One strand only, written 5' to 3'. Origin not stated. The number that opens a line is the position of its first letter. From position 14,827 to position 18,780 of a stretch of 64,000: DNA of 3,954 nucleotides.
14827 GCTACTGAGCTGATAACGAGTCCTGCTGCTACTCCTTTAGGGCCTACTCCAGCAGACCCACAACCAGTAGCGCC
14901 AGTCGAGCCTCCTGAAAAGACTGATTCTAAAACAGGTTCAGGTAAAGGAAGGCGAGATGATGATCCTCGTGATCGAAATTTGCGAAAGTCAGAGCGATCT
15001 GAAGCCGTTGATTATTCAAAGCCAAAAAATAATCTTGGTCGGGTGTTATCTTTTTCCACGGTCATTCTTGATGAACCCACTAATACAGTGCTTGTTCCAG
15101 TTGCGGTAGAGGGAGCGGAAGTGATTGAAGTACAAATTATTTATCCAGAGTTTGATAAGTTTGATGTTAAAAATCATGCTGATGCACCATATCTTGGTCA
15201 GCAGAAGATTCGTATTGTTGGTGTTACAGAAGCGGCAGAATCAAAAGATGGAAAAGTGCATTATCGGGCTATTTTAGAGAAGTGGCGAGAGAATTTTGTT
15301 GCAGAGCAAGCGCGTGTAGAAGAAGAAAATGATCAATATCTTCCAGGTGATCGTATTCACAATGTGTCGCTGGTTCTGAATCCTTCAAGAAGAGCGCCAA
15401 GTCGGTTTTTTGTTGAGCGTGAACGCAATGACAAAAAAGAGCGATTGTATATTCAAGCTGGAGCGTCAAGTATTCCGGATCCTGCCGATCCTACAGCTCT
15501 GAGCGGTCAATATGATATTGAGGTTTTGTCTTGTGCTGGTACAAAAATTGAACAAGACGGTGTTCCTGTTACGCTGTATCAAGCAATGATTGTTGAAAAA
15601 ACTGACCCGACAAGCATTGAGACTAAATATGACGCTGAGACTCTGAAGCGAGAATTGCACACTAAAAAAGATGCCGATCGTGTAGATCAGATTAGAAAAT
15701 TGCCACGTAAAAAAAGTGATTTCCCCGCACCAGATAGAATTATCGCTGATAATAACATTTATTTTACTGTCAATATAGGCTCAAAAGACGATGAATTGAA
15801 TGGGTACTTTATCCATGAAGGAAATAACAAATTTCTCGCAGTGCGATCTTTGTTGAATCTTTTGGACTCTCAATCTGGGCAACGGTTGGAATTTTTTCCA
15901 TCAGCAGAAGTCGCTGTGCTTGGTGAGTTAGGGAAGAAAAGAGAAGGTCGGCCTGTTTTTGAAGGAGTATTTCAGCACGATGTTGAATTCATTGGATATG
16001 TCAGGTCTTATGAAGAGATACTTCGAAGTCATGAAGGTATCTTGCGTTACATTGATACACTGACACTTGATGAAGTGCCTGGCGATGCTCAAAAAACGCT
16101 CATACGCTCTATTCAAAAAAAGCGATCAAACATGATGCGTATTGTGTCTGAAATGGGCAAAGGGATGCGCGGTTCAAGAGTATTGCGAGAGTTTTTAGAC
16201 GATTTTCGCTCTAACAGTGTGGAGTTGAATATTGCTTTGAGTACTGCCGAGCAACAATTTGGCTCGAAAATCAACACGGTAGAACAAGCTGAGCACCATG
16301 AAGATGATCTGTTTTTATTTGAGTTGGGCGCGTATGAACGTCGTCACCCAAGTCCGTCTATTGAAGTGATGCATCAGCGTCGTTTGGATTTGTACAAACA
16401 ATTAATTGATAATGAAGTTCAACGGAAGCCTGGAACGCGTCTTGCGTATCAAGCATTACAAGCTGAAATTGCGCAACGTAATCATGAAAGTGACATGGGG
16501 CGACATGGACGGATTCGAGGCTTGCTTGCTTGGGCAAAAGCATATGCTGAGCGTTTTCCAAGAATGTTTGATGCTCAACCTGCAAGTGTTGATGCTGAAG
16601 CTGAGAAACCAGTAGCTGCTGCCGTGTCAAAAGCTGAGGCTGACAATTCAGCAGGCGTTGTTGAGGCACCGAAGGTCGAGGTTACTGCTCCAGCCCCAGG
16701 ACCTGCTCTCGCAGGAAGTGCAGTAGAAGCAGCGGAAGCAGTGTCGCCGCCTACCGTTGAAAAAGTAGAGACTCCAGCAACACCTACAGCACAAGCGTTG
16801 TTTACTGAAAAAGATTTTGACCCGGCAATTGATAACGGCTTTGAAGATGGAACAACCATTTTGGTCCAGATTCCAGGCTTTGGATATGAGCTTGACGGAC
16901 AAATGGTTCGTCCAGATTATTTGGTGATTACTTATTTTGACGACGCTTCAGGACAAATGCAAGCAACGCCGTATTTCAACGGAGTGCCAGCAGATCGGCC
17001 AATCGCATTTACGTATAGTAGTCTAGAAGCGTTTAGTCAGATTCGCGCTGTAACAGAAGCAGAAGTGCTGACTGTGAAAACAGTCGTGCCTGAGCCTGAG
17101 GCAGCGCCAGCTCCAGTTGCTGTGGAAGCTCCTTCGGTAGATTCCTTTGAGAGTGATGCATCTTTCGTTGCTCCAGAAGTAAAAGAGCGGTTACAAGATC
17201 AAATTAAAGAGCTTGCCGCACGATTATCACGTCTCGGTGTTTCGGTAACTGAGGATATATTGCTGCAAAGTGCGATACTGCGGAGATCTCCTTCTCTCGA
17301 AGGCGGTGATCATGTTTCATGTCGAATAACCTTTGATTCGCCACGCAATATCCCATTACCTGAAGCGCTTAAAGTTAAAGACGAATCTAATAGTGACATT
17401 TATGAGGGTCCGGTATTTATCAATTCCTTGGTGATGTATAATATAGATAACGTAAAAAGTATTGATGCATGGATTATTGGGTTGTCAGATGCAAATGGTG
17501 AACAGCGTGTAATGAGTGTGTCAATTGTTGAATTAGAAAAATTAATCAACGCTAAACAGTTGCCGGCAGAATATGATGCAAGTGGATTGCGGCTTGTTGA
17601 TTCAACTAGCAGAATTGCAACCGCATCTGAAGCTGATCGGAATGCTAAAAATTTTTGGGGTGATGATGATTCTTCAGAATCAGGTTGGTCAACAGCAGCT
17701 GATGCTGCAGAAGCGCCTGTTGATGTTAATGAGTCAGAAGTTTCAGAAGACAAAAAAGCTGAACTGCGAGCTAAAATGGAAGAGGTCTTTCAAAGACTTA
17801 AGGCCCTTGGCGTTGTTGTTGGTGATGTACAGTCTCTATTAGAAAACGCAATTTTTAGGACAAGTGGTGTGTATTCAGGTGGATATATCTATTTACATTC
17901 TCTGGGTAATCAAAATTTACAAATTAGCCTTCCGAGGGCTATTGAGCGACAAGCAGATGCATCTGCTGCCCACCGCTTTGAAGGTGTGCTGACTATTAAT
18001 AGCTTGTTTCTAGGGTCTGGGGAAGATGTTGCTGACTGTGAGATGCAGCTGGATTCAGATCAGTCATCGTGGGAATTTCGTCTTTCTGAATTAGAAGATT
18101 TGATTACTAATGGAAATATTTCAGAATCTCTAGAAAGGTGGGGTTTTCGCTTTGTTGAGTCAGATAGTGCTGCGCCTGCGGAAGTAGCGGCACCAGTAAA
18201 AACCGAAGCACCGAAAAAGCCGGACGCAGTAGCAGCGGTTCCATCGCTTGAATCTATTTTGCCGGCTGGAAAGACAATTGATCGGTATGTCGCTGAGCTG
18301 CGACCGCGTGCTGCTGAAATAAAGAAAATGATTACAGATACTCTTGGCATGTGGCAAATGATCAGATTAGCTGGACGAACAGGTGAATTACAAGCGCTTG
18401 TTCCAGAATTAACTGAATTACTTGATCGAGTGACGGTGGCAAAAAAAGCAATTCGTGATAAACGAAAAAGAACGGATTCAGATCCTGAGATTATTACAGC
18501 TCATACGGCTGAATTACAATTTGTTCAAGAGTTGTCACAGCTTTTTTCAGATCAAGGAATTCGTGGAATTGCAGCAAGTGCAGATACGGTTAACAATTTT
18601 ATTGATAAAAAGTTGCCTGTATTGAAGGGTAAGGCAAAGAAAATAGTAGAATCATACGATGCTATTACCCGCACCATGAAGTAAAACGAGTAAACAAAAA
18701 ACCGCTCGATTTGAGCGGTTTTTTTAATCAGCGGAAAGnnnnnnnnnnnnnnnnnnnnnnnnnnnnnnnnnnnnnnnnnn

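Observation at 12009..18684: Giant 1355-aa orphan protein with internal tandem duplication, downstream of two overlapping orphan genes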

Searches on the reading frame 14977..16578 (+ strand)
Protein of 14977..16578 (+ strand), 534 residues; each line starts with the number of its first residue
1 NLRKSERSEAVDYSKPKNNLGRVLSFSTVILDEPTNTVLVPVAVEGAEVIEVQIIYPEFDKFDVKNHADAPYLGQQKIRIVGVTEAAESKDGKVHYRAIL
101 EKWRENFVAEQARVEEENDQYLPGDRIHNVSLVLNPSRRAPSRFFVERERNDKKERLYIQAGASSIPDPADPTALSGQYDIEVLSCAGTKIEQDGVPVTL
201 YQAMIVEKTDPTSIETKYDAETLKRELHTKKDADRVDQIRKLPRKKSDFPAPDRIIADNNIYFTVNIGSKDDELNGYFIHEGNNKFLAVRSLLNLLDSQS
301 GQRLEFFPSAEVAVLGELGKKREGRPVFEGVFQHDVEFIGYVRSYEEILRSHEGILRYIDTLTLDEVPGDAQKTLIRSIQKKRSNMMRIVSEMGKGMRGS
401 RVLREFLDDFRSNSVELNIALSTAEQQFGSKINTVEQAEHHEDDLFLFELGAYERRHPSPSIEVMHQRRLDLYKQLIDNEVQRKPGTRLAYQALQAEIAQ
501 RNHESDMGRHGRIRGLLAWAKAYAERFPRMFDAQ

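Call 52: find_homologous_proteins(query=A5, max_evalue=0.01)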
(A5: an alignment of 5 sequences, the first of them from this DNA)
Query A5 (5 sequences): 8000 candidates shared short words with the query, none scored E <= 0.01.

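Call 58: search_solved_structures(query=A6, max_evalue=10)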
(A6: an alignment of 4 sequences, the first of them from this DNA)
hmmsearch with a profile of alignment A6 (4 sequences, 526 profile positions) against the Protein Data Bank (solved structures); distinct sequences matched with E-value up to 10: 1.
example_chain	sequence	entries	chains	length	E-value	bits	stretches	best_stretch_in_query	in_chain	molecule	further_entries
9g0c_A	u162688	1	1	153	0.14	13.9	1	214-278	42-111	[F-actin]-monooxygenase MICAL1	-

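Call 65: predict_structure(alignment_id=A6)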
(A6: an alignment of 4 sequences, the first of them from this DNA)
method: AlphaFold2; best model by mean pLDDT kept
length: 534 residues; sequences in the alignment: 4
mean_pLDDT: 66.6   pTM: 0.53
mean pLDDT of the five models: 66.6, 65.6, 61.4, 61.1, 52.9
residues with pLDDT >= 90: 24; 70-90: 229; 50-70: 164; < 50: 117
segments of 3 or more residues with pLDDT < 50: 1-9, 58-61, 66-73, 111-118, 246-249, 266-272, 295-306, 436-443, 460-508
pLDDT, mean of each block of 10 residues (from residue 1): 41 64 71 67 64 61 47 62 68 74 61 46 72 80 82 80 78 84 69 69 84 72 71 75 58 59 49 61 73 49 47 75 77 80 85 83 77 86 84 63 81 92 85 50 61 59 44 42 41 41 44 71 77 51
secondary structure, 60 per line:
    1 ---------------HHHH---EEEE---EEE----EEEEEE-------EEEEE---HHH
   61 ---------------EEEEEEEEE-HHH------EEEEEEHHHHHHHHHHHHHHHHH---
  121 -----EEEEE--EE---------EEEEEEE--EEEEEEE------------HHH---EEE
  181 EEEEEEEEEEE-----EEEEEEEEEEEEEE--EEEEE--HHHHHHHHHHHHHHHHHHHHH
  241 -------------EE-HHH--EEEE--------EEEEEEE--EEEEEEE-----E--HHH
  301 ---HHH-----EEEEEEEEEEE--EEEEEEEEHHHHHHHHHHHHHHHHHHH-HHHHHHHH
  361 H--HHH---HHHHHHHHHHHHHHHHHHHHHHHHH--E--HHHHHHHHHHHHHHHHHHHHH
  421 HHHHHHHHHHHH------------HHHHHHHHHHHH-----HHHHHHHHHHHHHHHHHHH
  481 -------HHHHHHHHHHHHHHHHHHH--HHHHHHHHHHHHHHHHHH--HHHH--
elements in order: H16-19 E23-26 E30-32 E37-42 E50-54 E76-84 E95-100 H101-117 E126-130 E144-150 E153-159 E178-191 E197-210 E213-217 H220-240 E262-265 E274-280 E283-289 E312-322 E325-332 H333-351 H353-361 H370-394 H400-432 H445-456 H462-480 H488-506 H509-526 H529-532
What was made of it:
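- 15031..16578 (+): Family-defining N-module (aa 138-653): three small beta domains followed by a helical bundle. AF2 model pLDDT 66.6, pTM 0.53 (call 65).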

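Call 68: fold_search(model_id=the predicted structure, library=pdb)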
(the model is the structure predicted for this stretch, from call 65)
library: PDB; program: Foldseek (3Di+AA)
matches with E <= 10: 647; with E <= 0.001: 3
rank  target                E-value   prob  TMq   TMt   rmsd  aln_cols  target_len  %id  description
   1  5z7d_C                3.4e-04  0.77  0.10  0.13  21.6       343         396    8  p204HINab-dsDNA complex structure (released 2019-01-30)
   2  5z7d_A                5.3e-04  0.89  0.11  0.14  18.8       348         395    9  p204HINab-dsDNA complex structure (released 2019-01-30)
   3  5z7d_B                6.9e-04  0.77  0.11  0.14  22.6       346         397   10  p204HINab-dsDNA complex structure (released 2019-01-30)
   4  8x70_C                2.0e-03  0.84  0.11  0.23  18.1       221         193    9  The Crystal Structure of IFI16 from Biortus. (released 2023-12-27)
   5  4l5r_C                2.0e-03  0.72  0.10  0.20  16.8       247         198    8  Crystal structure of p202 HIN1 in complex with 20-mer dsDNA (released 2013-07-31)
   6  2oq0_D                2.7e-03  0.75  0.10  0.22  19.8       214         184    8  Crystal Structure of the First HIN-200 Domain of Interferon-Inducible Protein 16 (released 2007-02-27)
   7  4jbj_B                3.3e-03  0.72  0.10  0.20  16.8       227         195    7  Structural mimicry for functional antagonism (released 2013-06-26)
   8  3b6y_A                3.9e-03  0.82  0.11  0.24  17.8       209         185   11  Crystal Structure of the Second HIN-200 Domain of Interferon-Inducible Protein 16 (released 2007-11-13)
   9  5yzw_B                5.0e-03  0.80  0.10  0.23  18.4       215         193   11  Crystal structure of p204 HINb domain (released 2018-12-19)
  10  4lnq_A                5.0e-03  0.69  0.10  0.21  16.5       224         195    9  Crystal structure of Ifi202 HINa domain in complex with 20bp dsDNA (released 2014-01-08)
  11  4qgu_A                5.8e-03  0.77  0.10  0.23  18.2       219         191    9  protein domain complex with ssDNA (released 2015-06-17)
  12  2oq0_B                5.8e-03  0.66  0.10  0.22  18.0       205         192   10  Crystal Structure of the First HIN-200 Domain of Interferon-Inducible Protein 16 (released 2007-02-27)
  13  3rnu_B                6.1e-03  0.82  0.12  0.25  18.2       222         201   12  Structural Basis of Cytosolic DNA Sensing by Innate Immune Receptors (released 2012-04-25)
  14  5yzw_A                6.8e-03  0.80  0.11  0.25  18.4       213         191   12  Crystal structure of p204 HINb domain (released 2018-12-19)
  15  4jbm_B                6.8e-03  0.63  0.10  0.22  16.4       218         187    9  Structure of murine DNA binding protein bound with ds DNA (released 2013-06-26)
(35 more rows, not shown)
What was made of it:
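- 15031..16578 (+): Foldseek best hits are HIN-200 tandem OB folds, E 3e-4 with low TM-scores (call 68).
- On OB-fold / HIN-like nucleic-acid-binding domains: Foldseek E 3e-4 to 1e-2, probability 0.6-0.9, but TM 0.1-0.28 on a model of pLDDT 66.6 (calls 65, 68).
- Closest known: HIN-200 / tandem OB-fold proteins. Same: The predicted beta domains of the N-module give their best Foldseek matches to tandem OB folds (call 68).
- Foldseek hits are all OB-fold nucleic-acid binders: HIN-200, LEF-3, the LysRS N-domain, CST (call 68). Match statistics are weak and the model is of medium confidence (calls 65, 68).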

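Call 108: find_related_loci(query=A6, collection=viral_contigs, flank=5000)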
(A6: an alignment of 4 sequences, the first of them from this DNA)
Query A6 (534 aa) in viral_contigs; peptide patterns used: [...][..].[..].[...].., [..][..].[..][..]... (x = any residue, [..] = any of these).
115 stretches matched a pattern, but none encodes a relative of the query by tblastn (E <= 1e-3).

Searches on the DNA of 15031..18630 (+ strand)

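Call 86: search_rna_families(source=L004, start=3280, end=3450, threshold=evalue, max_evalue=1)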
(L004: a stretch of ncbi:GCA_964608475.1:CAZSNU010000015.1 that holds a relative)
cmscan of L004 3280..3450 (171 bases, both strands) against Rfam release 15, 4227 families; matches with E-value up to 1: 0.
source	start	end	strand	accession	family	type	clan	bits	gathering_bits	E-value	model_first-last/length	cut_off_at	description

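Call 99: search_rna_families(sources=[L005, L007], threshold=gathering)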
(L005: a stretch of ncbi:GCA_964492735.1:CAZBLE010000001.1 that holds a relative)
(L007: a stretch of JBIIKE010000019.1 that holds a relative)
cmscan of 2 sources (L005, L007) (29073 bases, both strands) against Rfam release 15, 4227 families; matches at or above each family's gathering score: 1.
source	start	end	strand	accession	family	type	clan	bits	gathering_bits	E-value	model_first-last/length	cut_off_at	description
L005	17450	17841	-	RF00023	tmRNA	Gene;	CL00001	84.3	47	1.4e-31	1-374/374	no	transfer-messenger RNA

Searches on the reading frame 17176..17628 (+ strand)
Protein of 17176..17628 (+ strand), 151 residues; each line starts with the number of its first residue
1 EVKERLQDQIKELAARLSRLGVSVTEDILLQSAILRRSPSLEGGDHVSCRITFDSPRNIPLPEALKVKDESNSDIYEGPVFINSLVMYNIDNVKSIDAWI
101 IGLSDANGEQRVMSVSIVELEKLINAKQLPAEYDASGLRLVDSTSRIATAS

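Call 76: predict_structure(alignment_id=A4)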
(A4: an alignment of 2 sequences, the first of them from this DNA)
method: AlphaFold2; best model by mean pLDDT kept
length: 151 residues; sequences in the alignment: 2
mean_pLDDT: 79.4   pTM: 0.74
mean pLDDT of the five models: 79.4, 76.8, 70.5, 70.3, 70.1
residues with pLDDT >= 90: 39; 70-90: 84; 50-70: 20; < 50: 8
segments of 3 or more residues with pLDDT < 50: 145-151
pLDDT, mean of each block of 10 residues (from residue 1): 81 91 91 81 73 90 71 70 90 84 84 87 82 73 47 32
secondary structure, 60 per line:
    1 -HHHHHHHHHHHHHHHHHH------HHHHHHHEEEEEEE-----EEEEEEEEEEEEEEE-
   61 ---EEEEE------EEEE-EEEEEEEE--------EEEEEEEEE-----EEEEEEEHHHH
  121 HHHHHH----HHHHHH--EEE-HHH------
elements in order: H2-19 H26-32 E33-39 E45-59 E64-68 E75-78 E80-87 E96-104 E110-116 H117-126 H131-136 E139-141
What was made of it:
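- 17170..17604 (+): Repeat 1 (aa 851-995), an alpha+beta domain. AF2 model pLDDT 79.4, pTM 0.74 (call 76).
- The duplicated domain gives a confident fold prediction from only two sequences (call 76).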

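Call 113: search_solved_structures(query=A4, max_evalue=10)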
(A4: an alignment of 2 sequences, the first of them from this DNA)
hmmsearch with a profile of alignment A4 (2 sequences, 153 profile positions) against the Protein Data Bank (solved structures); distinct sequences matched with E-value up to 10: 32.
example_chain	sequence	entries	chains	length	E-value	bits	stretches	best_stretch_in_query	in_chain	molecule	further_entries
6gcs_R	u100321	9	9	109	0.029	17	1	48-79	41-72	NI2M SUBUNIT | Subunit NI2M of NADH:Ubiquinone Oxidoreductase (Complex I)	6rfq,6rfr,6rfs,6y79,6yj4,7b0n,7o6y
3jqh_A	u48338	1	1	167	0.17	14.6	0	7-27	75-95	C-type lectin domain family 4 member M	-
4ogw_A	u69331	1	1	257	0.21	14.2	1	66-133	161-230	ADP-ribosyl cyclase 1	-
4f45_A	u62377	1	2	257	0.21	14.2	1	66-133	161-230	ADP-ribosyl cyclase 1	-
3dzj_A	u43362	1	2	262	0.22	14.2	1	66-133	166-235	ADP-ribosyl cyclase 1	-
2i65_A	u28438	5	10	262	0.22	14.2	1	66-133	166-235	ADP-ribosyl cyclase 1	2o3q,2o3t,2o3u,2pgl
4xjt_A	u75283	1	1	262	0.22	14.2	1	66-133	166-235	ADP-ribosyl cyclase/cyclic ADP-ribose hydrolase 1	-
9vxl_A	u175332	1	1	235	0.28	13.8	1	66-133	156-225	ADP-ribosyl cyclase/cyclic ADP-ribose hydrolase 1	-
8zye_A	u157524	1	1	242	0.29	13.8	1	66-133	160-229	ADP-ribosyl cyclase/cyclic ADP-ribose hydrolase 1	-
3rok_A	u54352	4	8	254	0.32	13.6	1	66-133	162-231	ADP-ribosyl cyclase 1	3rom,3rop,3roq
5f1o_A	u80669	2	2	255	0.32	13.6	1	66-133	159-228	ADP-ribosyl cyclase/cyclic ADP-ribose hydrolase 1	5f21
1zvm_A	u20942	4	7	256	0.32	13.6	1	66-133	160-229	ADP-ribosyl cyclase 1 | ADP-ribosyl cyclase/cyclic ADP-ribose hydrolase 1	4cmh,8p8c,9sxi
1yh3_A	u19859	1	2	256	0.32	13.6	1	66-133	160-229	ADP-ribosyl cyclase 1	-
5f1k_A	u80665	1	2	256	0.32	13.6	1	66-133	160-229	ADP-ribosyl cyclase/cyclic ADP-ribose hydrolase 1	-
6edr_A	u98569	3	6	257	0.32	13.6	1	66-133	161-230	ADP-ribosyl cyclase/cyclic ADP-ribose hydrolase 1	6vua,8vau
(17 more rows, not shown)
